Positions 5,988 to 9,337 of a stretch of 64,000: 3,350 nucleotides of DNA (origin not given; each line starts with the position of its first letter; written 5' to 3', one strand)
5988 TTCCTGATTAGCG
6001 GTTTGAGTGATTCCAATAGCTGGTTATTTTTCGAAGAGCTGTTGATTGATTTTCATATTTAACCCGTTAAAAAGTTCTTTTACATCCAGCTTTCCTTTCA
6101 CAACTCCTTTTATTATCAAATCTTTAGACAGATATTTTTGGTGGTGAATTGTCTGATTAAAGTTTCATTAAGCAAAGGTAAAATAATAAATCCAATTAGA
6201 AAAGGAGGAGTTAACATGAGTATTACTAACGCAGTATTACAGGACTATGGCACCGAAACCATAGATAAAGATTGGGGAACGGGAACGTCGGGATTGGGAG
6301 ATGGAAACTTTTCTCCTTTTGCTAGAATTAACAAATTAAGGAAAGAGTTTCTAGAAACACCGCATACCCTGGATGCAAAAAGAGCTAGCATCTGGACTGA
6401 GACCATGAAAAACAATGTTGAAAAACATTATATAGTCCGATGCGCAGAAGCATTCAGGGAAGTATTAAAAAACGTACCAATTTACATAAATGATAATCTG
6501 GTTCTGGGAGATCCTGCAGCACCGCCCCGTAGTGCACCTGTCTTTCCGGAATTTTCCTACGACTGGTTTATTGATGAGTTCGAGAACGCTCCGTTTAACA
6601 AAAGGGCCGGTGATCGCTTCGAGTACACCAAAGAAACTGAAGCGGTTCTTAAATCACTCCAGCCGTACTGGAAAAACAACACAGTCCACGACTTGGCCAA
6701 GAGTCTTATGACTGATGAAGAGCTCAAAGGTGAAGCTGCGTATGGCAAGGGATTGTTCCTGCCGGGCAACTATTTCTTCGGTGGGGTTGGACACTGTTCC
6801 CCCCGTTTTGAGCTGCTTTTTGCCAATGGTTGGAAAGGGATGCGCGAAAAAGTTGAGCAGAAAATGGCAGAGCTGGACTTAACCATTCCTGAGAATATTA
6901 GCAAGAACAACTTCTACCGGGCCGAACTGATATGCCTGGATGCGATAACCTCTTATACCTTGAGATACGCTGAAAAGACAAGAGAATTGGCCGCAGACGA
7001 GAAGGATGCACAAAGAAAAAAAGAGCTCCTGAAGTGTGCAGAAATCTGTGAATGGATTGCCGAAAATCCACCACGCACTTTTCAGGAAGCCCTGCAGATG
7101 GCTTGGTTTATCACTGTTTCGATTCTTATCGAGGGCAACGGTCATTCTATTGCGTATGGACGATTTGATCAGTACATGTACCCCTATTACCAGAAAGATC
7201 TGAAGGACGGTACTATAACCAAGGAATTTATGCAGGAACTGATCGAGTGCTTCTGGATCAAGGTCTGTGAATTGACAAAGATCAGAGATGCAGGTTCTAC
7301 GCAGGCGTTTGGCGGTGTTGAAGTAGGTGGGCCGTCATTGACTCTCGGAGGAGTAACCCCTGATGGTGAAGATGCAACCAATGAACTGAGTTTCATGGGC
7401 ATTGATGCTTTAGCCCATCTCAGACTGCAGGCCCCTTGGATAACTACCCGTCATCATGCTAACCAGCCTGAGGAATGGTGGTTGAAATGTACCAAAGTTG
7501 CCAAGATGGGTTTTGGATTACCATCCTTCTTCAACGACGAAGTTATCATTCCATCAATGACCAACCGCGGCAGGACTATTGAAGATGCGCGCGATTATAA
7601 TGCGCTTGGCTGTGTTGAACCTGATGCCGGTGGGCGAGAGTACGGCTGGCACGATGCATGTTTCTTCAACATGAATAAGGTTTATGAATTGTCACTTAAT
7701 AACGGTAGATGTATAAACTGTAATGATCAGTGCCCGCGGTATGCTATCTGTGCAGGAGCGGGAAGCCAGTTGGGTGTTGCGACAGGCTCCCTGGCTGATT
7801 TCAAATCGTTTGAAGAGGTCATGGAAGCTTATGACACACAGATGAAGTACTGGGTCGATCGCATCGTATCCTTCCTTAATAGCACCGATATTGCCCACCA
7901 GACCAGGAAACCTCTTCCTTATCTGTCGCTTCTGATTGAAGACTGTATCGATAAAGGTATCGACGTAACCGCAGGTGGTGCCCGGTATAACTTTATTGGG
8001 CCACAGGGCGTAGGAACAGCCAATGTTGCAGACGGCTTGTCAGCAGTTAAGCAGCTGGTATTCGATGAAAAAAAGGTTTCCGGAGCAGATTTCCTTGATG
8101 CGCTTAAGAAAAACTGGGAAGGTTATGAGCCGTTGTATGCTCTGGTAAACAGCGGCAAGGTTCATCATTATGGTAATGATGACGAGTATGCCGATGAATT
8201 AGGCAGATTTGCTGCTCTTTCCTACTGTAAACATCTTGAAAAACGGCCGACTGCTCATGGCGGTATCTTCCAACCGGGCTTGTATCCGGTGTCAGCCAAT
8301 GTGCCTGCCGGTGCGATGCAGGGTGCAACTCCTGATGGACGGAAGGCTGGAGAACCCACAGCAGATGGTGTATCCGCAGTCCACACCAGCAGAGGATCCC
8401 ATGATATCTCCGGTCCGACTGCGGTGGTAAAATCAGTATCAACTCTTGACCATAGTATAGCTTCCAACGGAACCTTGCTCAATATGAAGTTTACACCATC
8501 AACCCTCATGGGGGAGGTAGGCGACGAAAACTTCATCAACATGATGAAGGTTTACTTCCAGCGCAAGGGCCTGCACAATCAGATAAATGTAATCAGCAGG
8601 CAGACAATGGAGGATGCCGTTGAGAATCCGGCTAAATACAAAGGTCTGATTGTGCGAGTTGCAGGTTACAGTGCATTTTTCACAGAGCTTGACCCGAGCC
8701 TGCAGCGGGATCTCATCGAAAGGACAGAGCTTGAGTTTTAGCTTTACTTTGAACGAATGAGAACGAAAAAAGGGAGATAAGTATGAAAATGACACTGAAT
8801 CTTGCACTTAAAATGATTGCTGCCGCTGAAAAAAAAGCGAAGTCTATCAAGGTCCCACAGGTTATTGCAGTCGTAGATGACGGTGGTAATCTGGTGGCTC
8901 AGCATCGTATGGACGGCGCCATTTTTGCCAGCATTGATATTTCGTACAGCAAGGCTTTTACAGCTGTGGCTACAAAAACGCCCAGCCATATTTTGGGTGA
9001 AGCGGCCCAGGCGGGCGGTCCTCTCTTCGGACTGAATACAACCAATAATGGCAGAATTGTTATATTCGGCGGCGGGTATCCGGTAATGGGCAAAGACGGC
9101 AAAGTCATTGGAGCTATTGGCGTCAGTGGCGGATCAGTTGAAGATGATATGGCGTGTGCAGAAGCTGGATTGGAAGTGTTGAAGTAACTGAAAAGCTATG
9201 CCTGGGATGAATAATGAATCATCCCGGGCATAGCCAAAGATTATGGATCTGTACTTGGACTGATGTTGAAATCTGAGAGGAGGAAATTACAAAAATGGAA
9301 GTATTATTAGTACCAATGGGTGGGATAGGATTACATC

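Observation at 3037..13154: Sigma-54-controlled glycyl radical enzyme locus coupled to a tungsten AOR instead of a microcompartment/CoA-acylating route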

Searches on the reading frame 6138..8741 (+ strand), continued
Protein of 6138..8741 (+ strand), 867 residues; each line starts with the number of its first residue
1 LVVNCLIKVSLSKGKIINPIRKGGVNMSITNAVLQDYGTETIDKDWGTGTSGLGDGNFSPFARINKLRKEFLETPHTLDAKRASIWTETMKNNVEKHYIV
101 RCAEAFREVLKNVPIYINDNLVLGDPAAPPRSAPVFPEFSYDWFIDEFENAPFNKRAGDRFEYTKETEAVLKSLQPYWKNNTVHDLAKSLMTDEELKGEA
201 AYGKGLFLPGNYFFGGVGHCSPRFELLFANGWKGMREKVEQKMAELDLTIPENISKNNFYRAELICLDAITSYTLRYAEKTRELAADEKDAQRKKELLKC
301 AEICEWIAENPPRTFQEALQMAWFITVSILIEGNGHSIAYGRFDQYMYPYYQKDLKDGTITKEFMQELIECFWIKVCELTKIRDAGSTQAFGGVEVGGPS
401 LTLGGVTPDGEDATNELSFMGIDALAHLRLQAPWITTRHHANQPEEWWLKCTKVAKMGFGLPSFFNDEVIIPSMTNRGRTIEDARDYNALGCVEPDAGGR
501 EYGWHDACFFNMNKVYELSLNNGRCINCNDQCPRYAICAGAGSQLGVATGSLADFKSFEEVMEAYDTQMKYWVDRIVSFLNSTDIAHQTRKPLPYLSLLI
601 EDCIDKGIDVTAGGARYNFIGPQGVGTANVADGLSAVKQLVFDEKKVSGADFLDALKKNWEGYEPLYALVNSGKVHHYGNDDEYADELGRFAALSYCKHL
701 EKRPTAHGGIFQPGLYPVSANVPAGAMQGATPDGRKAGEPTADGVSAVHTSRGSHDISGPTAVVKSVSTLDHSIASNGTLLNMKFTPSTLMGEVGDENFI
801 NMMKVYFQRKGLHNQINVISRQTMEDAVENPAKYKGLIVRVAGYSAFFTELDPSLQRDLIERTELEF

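Call 80: find_encoding_contigs(protein=P0008, flank=10000, max_places=2)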
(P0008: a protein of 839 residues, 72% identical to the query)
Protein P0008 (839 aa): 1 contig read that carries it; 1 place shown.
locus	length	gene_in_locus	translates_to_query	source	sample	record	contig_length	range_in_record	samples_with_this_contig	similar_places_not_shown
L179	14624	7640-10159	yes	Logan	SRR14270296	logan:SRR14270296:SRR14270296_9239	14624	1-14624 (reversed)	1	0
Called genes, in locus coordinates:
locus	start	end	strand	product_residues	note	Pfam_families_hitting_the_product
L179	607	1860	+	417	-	PF10114:PocR, PF06580:His_kinase, PF02518:HATPase_c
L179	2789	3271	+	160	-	PF12797:Fer4_2 (weak), PF12837:Fer4_6 (faint), PF13237:Fer4_10 (faint), PF25160:LdpA_Fe-S-bd (faint), PF13247:Fer4_11, PF14697:Fer4_21 (weak), PF00037:Fer4 (weak), PF13187:Fer4_9 (weak), +2 more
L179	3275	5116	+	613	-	PF02730:AFOR_N, PF01314:AFOR_C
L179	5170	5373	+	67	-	-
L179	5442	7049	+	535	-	PF00072:Response_reg, PF17853:GGDEF_2, PF00165:HTH_AraC, PF12833:HTH_18, PF00165:HTH_AraC (weak)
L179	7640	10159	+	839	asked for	PF02901:PFL-like, PF01228:Gly_radical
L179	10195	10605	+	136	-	PF03928:HbpS-like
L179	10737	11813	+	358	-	PF25928:DUF7973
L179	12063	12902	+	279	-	PF00015:MCPsignal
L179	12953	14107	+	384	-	PF13353:Fer4_12 (faint), PF12838:Fer4_7 (faint), PF13237:Fer4_10 (weak), PF12797:Fer4_2 (faint), PF12837:Fer4_6 (faint), PF13183:Fer4_8 (faint), PF00037:Fer4 (weak), PF04055:Radical_SAM, +1 more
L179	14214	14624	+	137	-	?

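Call 97: search_protein_families(library=ncbifam, proteins=[L179:2789-3271:+, L179:3275-5116:+, L087:5522-6703:+], max_evalue=1e-20)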
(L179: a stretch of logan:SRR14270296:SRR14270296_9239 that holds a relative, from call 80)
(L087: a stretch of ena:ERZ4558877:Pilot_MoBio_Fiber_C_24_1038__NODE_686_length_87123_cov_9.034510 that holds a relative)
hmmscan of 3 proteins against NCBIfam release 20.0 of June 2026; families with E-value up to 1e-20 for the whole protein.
L179:2789-3271:+ (160 aa): 3 families
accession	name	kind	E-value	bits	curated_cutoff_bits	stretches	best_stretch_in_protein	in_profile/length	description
NF045766.1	PhenlGlyoxDHPadI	equivalog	7.8e-25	87.5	700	1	5-138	7-139/443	NADH-dependent phenylglyoxylate dehydrogenase subunit beta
NF009451.0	PRK12809.1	equivalog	1.8e-22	79.4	1154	1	1-141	1-143/639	formate-dependent uric acid utilization protein YgfT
NF009408.0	PRK12769.1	equivalog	4.5e-22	77.9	1003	1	1-148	1-158/659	formate-dependent uric acid utilization protein AegA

L179:3275-5116:+ (613 aa): 1 family
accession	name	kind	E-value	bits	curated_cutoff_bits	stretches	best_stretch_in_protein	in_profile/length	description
NF007354.0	PRK09849.1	equivalog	1.7e-71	241.8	868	1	7-224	10-226/703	aldehyde ferredoxin oxidoreductase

L087:5522-6703:+ (393 aa): 11 families
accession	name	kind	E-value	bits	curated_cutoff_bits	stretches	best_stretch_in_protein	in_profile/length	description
NF053866.1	CholDhdGbsBBac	equivalog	1e-70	238.4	550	1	17-374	20-377/392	choline dehydrogenase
NF041833.1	Fe_ADH_ErcA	equivalog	3.6e-70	237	550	1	15-382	11-375/382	alcohol dehydrogenase-like regulatory protein ErcA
TIGR02638.1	lactal_redase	equivalog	2.4e-62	210.9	523.15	1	16-376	11-371/379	lactaldehyde reductase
NF010378.0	PRK13805.1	equivalog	1.1e-56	192.2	951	1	16-300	466-760/872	bifunctional acetaldehyde-CoA/alcohol dehydrogenase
NF007911.0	PRK10624.1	equivalog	2e-56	191.6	537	1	16-384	12-377/382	lactaldehyde reductase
NF058672.1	4HyButDHCUPNE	equivalog_domain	2.7e-56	191.4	500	1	17-332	12-328/378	4-hydroxybutyrate dehydrogenase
NF050025.1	SulfAcetaldRedSarD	equivalog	2.4e-53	181.4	700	1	15-359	11-355/385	sulfoacetaldehyde reductase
NF007363.0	PRK09860.1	equivalog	1.2e-48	166.2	581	1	16-344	13-338/383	L-threonine dehydrogenase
TIGR03405.1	Phn_Fe-ADH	equivalog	3.5e-41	141.2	423.7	1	30-312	19-303/355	iron-containing alcohol dehydrogenase PsrA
NF011998.0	PRK15454.1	equivalog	3.6e-41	141.2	556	1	15-293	30-306/395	ethanolamine utilization ethanol dehydrogenase EutG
TIGR04266.1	NDMA_methanol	equivalog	7.3e-34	117.3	625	1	10-344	14-349/420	NDMA-dependent methanol dehydrogenase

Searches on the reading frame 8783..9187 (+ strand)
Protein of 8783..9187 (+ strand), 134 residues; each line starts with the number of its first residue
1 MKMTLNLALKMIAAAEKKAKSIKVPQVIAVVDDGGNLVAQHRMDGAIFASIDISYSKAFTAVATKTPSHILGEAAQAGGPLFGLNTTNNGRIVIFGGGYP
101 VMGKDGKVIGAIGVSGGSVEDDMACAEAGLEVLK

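Call 3: search_protein_families(library=pfam, proteins=[window:8783-9187:+])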
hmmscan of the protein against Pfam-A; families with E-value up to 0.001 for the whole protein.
window:8783-9187:+ (134 aa): 1 family
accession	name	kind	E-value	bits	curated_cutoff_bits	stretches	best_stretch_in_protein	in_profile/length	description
PF03928.20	HbpS-like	-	1.9e-42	144.7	25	1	3-131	1-128/128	Haem degrading protein HbpS-like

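Call 4: search_protein_families(library=ncbifam, proteins=[window:8783-9187:+])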
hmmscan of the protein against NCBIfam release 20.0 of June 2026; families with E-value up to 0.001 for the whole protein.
window:8783-9187:+ (134 aa): 1 family
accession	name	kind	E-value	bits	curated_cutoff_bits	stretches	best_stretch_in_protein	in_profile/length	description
NF007275.0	PRK09732.1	equivalog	2.1e-12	47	246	1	6-133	10-132/134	hypothetical protein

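Call 61: search_solved_structures(query=window:8783-9187:+, max_evalue=0.00001)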
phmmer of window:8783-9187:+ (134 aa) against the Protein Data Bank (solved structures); distinct sequences matched with E-value up to 0.00001: 6.
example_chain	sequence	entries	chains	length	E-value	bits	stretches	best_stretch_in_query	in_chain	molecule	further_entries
2a2l_A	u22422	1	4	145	1.6e-30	108.9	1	3-131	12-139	unknown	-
6bws_A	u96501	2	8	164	3.7e-27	98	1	1-131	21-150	Glycolate utilization protein | Efga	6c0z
5cx7_A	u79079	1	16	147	1.2e-25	93.2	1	11-130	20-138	ATP:cob(I)alamin adenosyltransferase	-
9jth_A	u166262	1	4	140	3.2e-17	66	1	6-132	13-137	NahX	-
4bmw_A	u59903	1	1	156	9.8e-08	35.3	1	3-132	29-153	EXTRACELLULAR HAEM-BINDING PROTEIN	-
3fpv_A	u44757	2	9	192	6.5e-07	32.7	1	3-132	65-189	Extracellular haem-binding protein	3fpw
